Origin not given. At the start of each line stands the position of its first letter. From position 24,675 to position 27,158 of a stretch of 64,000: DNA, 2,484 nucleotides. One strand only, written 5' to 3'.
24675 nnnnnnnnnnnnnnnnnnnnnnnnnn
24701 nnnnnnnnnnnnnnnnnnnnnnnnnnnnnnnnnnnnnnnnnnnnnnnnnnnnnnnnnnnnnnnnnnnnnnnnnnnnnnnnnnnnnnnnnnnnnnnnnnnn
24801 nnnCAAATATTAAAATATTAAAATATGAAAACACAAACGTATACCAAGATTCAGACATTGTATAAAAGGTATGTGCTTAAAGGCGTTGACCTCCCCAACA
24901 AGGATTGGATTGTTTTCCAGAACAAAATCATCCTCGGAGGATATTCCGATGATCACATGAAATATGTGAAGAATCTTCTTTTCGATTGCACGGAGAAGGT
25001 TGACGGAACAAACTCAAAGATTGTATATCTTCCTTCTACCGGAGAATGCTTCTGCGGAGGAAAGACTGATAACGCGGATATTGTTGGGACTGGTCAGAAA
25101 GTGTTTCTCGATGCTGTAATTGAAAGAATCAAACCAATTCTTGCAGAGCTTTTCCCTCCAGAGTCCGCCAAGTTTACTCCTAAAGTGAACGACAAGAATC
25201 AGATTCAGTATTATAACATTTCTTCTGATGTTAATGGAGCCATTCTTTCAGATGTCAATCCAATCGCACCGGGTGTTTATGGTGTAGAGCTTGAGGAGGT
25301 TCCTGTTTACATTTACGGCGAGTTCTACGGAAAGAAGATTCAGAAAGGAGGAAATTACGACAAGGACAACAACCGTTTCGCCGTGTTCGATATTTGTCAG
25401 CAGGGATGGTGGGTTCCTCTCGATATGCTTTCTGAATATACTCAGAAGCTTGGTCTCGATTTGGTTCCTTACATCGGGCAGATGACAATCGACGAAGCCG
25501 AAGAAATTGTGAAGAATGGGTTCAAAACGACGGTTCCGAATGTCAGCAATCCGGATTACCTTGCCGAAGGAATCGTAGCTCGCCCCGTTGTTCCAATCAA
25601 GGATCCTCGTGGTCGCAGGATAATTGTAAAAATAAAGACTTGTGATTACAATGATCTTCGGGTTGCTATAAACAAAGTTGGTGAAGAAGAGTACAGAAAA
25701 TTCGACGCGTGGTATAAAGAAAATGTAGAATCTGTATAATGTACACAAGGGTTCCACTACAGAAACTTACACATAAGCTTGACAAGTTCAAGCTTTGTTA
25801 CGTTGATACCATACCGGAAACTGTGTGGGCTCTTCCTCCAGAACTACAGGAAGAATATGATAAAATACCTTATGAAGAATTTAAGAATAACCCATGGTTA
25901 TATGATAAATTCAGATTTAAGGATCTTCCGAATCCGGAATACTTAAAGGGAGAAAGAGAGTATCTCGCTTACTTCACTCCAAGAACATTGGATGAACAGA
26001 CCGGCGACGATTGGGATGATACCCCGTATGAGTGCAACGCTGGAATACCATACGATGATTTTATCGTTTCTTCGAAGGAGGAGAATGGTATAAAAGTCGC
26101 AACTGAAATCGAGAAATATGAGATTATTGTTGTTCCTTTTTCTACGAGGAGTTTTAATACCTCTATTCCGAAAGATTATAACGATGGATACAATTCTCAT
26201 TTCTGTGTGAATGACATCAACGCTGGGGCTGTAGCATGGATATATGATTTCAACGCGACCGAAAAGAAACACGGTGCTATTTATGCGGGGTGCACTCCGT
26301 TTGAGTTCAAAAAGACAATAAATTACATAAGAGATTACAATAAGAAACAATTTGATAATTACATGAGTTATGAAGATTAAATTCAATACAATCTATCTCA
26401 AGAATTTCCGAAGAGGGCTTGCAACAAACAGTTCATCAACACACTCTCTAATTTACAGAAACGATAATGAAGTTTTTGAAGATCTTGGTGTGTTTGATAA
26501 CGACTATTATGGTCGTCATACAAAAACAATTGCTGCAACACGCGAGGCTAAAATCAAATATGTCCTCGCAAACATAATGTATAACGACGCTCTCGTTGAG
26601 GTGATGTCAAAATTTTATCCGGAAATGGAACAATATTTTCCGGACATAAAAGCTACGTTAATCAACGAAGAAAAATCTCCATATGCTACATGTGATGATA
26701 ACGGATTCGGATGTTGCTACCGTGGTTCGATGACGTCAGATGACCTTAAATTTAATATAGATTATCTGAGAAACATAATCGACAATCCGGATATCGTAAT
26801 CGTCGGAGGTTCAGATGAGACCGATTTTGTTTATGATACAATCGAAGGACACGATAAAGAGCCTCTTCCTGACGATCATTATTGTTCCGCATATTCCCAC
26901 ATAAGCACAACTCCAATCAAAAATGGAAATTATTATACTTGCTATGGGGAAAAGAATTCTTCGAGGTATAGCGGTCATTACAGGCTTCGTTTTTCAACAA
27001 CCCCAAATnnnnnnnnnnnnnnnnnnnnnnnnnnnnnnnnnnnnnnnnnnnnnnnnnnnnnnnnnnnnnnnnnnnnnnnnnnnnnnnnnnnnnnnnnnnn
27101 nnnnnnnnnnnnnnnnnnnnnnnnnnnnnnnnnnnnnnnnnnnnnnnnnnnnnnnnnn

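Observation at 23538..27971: AAA+ ATPase - RNA-ligase-like - radical-SAM gene cluster upstream of the tRNA array (possible tRNA repair/modification module)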

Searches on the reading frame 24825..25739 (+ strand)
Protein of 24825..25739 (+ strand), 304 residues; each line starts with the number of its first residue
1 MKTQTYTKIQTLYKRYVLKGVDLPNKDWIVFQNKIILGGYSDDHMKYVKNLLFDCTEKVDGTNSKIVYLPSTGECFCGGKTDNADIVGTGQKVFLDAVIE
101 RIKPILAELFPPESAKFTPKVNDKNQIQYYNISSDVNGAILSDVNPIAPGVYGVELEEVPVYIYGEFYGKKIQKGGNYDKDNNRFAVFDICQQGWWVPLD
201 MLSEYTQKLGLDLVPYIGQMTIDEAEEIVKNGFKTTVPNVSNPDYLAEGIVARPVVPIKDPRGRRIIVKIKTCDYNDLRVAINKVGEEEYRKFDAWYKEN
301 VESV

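Call 4: search_protein_families(library=pfam, proteins=[window:24825-25739:+], max_evalue=0.1)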
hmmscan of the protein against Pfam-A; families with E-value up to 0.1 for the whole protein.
window:24825-25739:+ (304 aa): 1 family
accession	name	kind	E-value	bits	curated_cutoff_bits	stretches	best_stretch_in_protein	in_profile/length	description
PF09414.15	RNA_ligase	-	5e-17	63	27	1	55-270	5-170/171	RNA ligase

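Call 5: search_protein_families(library=phrogs, proteins=[window:24825-25739:+], max_evalue=0.01)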
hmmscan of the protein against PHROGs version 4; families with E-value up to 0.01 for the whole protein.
window:24825-25739:+ (304 aa): 3 families
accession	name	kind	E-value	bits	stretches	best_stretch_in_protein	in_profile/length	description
phrog_548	-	DNA, RNA and nucleotide metabolism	1.1e-22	81.7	1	28-275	26-233/341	RNA ligase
phrog_968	-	DNA, RNA and nucleotide metabolism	1.9e-10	41.3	1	51-272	184-385/398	RNA ligase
phrog_9385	-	lysis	0.0099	17.3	0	90-135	21-66/97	Rz-like spanin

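Call 7: search_protein_families(library=ncbifam, proteins=[window:24825-25739:+], max_evalue=0.1)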
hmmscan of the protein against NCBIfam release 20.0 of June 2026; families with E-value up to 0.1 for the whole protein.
window:24825-25739:+ (304 aa): 3 families
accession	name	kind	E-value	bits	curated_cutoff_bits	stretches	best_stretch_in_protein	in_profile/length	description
TIGR02307.1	RNA_lig_RNL2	equivalog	8e-08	32.2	197.15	1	161-279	96-224/326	RNA ligase, Rnl2 family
TIGR02306.1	RNA_lig_DRB0094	equivalog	1.8e-05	23.8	151.15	1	53-270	161-333/341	RNA ligase (ATP)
NF007049.0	PRK09502.1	equivalog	0.088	13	181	0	15-78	39-102/107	iron-sulfur cluster assembly protein IscA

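Call 14: search_solved_structures(query=window:24825-25739:+, max_evalue=1, show_alignments=2)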
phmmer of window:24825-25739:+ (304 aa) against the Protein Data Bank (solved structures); distinct sequences matched with E-value up to 1: 2.
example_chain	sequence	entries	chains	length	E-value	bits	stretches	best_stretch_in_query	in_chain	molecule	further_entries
1kvz_A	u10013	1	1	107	0.14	14.5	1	26-105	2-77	RC-RNase4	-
3ub6_A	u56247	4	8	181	0.23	13.8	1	117-179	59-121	chemoreceptor TlpB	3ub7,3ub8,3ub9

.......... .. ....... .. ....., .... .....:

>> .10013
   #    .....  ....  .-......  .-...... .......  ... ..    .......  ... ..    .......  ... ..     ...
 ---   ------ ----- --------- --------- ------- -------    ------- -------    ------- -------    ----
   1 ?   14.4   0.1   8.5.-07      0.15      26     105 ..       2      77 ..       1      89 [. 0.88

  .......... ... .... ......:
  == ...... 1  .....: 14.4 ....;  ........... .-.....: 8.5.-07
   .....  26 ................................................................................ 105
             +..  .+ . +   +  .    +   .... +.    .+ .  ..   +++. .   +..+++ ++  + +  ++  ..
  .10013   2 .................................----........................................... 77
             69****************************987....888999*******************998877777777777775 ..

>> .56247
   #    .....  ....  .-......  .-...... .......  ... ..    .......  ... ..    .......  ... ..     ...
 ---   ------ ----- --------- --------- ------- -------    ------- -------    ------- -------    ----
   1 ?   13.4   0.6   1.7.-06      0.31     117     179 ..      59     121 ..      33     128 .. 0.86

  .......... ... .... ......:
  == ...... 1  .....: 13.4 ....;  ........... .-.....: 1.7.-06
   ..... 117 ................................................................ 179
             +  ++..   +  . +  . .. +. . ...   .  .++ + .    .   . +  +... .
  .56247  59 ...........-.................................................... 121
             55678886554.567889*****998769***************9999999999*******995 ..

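Call 93: search_dna_similar(query=window:24825-25739:+, collection=phages, mode=protein, max_rows=25, max_evalue=0.001, rows=spread)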
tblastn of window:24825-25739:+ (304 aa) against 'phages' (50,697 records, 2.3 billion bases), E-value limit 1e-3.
Records with a match: 470; places in all: 470; records where one place covers at least 80% of the query: 61.
Best place of each record, by identity: <60% 470.
By first word of the organism name: Klebsiella 247; Acinetobacter 59; Streptomyces 40; Enterobacter 20; Prevotella 15; Salmonella 15; Cronobacter 14; Citrobacter 13; Escherichia 10; Raoultella 6; and 17 more.
By host as written in the record: Klebsiella pneumoniae 77; - 41; Acinetobacter baumannii 18; Prevotella sp. 15; Streptomyces griseus ATCC 10137 13; Klebsiella sp. M5a1 11; Klebsiella pneumoniae MRSN414780 10; Streptomyces viridochromogenes DSM40736 8; and 139 more.
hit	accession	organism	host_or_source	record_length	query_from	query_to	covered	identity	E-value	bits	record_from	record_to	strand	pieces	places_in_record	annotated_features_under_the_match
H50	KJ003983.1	IAS virus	Homo sapiens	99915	2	280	92%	31.8%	9e-24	107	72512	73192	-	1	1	record has no annotation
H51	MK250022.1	Prevotella phage Lak-B3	Prevotella sp.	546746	5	275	89%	31.0%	6e-24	107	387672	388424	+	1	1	record has no annotation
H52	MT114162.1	Streptomyces phage Moab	Streptomyces griseofuscus ATCC 23916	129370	4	274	89%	29.7%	6e-16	84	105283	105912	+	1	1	208: RNA ligase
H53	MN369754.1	Streptomyces phage Limpid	Streptomyces sanglieri UNT16F27A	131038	4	274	89%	27.4%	3e-18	91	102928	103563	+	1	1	200: RNA ligase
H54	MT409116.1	Acinetobacter phage Octan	Acinetobacter baumannii strain RES-241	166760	135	277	47%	28.2%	3e-5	51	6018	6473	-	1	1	RNA ligase 2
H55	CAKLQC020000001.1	Acinetobacter phage MD-2021a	not known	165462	135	277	47%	28.2%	5e-5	50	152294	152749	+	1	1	RNA ligase, Rnl2 family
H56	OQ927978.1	Salmonella phage SEA1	Salmonella enterica subsp. enterica ...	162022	155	277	40%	31.3%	5e-5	51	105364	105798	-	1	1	RNA ligase 2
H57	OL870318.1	Klebsiella phage UTI-K1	Klebsiella pneumoniae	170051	156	277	40%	30.9%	7e-6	53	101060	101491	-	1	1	RNA ligase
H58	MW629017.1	Enterobacter phage PF-CE2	-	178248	148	277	43%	28.3%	3e-9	64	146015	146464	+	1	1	sigmaS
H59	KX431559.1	Cronobacter phage vB_CsaM_leB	Cronobacter sakazakii ATCC BAA894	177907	153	277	41%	28.6%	4e-9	63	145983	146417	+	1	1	RNA ligase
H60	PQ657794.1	Klebsiella phage Roth21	Klebsiella sp. 2609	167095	156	277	40%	29.1%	2e-5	52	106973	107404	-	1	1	RNA ligase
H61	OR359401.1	Klebsiella phage vB_KpnM-JEC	Klebsiella pneumoniae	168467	156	277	40%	29.1%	2e-5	52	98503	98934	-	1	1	RNA ligase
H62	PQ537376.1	Klebsiella phage 15882-5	Klebsiella pneumoniae MRSN15882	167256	156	277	40%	29.1%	2e-5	52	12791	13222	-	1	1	RNA ligase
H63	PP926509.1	Klebsiella phage PMBT63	Klebsiella pneumoniae DSM30104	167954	156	277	40%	29.1%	2e-5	52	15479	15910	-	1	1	RNA ligase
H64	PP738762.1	Klebsiella phage vB_KpnM_Wolf_ER13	Klebsiella pneumoniae 1100975 (ATCC ...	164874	156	277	40%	29.1%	2e-5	52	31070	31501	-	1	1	RNA ligase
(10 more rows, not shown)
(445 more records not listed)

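Call 105: search_protein_families(library=padloc, proteins=[window:24825-25739:+], max_evalue=0.01)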
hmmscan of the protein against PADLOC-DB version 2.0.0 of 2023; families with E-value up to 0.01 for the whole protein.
window:24825-25739:+ (304 aa): 0 families

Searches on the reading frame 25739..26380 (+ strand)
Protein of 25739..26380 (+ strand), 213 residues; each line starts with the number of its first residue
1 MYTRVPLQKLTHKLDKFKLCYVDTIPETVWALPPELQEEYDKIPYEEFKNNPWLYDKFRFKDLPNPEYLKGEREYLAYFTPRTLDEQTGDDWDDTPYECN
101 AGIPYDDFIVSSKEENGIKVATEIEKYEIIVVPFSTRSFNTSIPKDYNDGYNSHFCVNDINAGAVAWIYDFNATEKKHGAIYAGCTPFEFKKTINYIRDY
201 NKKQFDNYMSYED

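Call 4: search_protein_families(library=pfam, proteins=[window:25739-26380:+], max_evalue=0.1)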
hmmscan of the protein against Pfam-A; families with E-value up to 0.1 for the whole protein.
window:25739-26380:+ (213 aa): 0 families

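Call 5: search_protein_families(library=phrogs, proteins=[window:25739-26380:+], max_evalue=0.01)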
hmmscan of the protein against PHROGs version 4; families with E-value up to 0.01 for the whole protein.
window:25739-26380:+ (213 aa): 0 families

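Call 7: search_protein_families(library=ncbifam, proteins=[window:25739-26380:+], max_evalue=0.1)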
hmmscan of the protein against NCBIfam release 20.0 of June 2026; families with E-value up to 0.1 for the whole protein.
window:25739-26380:+ (213 aa): 0 families

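Call 105: search_protein_families(library=padloc, proteins=[window:25739-26380:+], max_evalue=0.01)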
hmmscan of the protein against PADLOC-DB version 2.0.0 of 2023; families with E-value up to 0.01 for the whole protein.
window:25739-26380:+ (213 aa): 0 families

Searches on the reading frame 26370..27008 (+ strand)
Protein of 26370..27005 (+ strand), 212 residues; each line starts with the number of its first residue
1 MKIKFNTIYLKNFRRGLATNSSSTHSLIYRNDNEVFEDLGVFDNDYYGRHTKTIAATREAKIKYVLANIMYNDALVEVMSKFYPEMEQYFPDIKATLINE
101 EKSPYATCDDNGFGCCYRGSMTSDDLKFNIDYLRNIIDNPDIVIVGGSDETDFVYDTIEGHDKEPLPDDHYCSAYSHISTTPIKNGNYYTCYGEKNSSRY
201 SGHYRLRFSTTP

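Call 36: find_homologous_proteins(query=window:26370-27005:+, max_evalue=0.01)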
Query seq(212 aa) (212 aa): 17 proteins with E <= 0.01 among 48 candidates.
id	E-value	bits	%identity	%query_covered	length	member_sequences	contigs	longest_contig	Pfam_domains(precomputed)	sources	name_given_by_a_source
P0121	1.2e-62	229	61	89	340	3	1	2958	PF07591.16,PF01079.26,PF14890.12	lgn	-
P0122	2.5e-55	205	57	85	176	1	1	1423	-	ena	-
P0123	2.0e-53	199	53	92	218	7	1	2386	-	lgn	-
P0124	1.1e-52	197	60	76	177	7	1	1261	-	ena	-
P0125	1.3e-50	190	49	87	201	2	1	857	-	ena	-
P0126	7.2e-49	184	60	71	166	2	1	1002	-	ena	-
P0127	1.0e-47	180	55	76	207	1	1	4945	-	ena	-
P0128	9.2e-44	168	51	72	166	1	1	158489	-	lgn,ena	-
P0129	3.9e-42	162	59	66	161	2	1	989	-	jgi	jgi:hypothetical protein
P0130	1.1e-41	161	46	94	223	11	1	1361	-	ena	-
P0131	1.3e-40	157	49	71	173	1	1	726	-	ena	-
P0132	3.1e-38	150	51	70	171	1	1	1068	-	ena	-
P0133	6.4e-38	148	49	71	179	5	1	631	-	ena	-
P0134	2.6e-37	146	46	84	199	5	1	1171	-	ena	-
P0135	5.9e-36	142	70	44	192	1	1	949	PF00679.31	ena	-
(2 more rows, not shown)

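Call 59: predict_structure(alignment_id=A6)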
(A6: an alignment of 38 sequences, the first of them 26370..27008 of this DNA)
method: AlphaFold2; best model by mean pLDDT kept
length: 213 residues; sequences in the alignment: 38
mean_pLDDT: 65.5   pTM: 0.68
mean pLDDT of the five models: 65.5, 63.1, 60.1, 59.2, 56.8
residues with pLDDT >= 90: 27; 70-90: 71; 50-70: 51; < 50: 64
segments of 3 or more residues with pLDDT < 50: 1-4, 10-28, 42-52, 107-117, 147-161
pLDDT, mean of each block of 10 residues (from residue 1): 46 39 43 54 38 66 85 94 92 77 55 49 88 89 59 42 67 67 85 64 73 71
secondary structure, 60 per line:
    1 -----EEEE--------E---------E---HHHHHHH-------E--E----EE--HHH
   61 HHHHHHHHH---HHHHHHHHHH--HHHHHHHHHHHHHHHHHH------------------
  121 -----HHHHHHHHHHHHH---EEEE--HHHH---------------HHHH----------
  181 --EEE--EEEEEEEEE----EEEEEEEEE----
elements in order: E6-9 H32-38 H58-69 H73-82 H85-102 H126-138 E142-145 H148-151 H167-170 E183-185 E188-196 E201-209

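Call 60: search_solved_structures(query=A7, max_evalue=10)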
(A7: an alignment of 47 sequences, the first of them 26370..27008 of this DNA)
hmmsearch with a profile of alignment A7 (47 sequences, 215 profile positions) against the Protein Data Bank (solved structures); distinct sequences matched with E-value up to 10: 4.
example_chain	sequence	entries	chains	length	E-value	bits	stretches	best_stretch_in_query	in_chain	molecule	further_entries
6mac_A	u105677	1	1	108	1.4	12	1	36-71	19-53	Growth/differentiation factor 11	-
5e4g_A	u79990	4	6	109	1.4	12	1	36-71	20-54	Growth/differentiation factor 11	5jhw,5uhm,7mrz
7qca_SK0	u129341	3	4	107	1.4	12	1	116-162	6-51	40S ribosomal protein S10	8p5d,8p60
9fdg_A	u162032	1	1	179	9.8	9.3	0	39-68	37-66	TMB12sol9_3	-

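Call 90: find_homologous_proteins(query=A7, max_evalue=0.001)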
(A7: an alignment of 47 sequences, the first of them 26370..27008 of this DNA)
Query A7 (47 sequences) (213 aa, profile of the alignment): 4534 proteins with E <= 0.001 among 6987 candidates; the best 120 are listed.
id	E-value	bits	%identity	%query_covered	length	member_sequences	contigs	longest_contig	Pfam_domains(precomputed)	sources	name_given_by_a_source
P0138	6.4e-52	195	28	73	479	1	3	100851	PF04055.28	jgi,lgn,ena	-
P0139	8.4e-52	194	-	-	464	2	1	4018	PF04055.28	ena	-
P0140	1.4e-51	194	29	73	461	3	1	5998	PF04055.28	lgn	-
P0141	1.2e-49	187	22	93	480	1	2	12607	PF04055.28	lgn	-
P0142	1.2e-48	184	27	94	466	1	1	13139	PF04055.28,PF13353.12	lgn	-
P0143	1.8e-47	180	24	72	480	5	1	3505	PF04055.28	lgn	-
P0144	2.2e-46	177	40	29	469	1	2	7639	PF04055.28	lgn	-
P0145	5.3e-46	175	32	75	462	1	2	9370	PF04055.28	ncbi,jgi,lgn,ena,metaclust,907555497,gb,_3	metaclust:\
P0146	1.7e-45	174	25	67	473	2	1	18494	PF04055.28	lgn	-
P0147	1.8e-45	174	30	67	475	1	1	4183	PF04055.28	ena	-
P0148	3.2e-45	173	36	28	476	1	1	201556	PF04055.28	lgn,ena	-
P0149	5.7e-45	172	32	75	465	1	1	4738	PF04055.28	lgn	-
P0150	5.8e-45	172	42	31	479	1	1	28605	PF04055.28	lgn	-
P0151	7.0e-45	172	25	94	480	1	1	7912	PF04055.28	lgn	-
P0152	7.4e-45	172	26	89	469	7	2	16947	PF04055.28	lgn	-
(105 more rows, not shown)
